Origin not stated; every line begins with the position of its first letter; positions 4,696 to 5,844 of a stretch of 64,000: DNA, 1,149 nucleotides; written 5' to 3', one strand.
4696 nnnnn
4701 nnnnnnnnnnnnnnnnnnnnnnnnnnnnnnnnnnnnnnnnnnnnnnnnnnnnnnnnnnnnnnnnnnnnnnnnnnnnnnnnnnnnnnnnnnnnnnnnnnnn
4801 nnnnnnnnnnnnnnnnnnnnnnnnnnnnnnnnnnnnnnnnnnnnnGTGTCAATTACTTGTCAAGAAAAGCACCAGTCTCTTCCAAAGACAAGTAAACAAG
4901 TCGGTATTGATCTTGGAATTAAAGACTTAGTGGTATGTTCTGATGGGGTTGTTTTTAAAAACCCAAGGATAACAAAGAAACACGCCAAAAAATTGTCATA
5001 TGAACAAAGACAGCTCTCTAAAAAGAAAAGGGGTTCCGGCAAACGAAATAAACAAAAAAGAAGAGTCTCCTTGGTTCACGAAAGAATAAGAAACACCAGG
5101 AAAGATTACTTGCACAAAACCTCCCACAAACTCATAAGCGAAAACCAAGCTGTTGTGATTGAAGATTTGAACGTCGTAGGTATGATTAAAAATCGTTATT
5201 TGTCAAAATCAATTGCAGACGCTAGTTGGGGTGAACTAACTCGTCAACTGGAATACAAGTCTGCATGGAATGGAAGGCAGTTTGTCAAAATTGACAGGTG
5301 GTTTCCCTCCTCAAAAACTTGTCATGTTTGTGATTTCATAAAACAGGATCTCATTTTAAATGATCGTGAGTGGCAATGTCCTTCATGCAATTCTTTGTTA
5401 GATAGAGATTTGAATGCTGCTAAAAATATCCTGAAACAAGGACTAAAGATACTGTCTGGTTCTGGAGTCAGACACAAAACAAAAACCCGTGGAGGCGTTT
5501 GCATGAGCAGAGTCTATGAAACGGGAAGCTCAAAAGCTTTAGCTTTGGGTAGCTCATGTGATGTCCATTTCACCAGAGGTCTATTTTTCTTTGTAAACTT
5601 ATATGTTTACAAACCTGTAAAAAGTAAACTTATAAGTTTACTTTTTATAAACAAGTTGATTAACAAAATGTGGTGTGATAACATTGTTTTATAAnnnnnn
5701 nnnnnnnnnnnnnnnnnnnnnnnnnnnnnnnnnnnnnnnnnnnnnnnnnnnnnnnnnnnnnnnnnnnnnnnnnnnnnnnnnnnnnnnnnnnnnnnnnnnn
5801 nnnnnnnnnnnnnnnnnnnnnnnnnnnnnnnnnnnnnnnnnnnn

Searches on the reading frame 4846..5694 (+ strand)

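Call 65: search_protein_families(library=phrogs, proteins=[window:4846-5694:+], max_evalue=0.00001)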
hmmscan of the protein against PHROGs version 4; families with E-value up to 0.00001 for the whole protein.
window:4846-5694:+ (282 aa): 4 families
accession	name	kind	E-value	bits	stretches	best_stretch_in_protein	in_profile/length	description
phrog_506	-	integration and excision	1.5e-85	288.8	1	2-213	168-378/403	transposase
phrog_12300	-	integration and excision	6.3e-64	216.9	1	2-208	45-250/286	transposase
phrog_17087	-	unknown function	3.6e-43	148.1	1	71-202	4-135/141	-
phrog_13964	-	integration and excision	1.7e-23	84.4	1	2-78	161-237/237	transposase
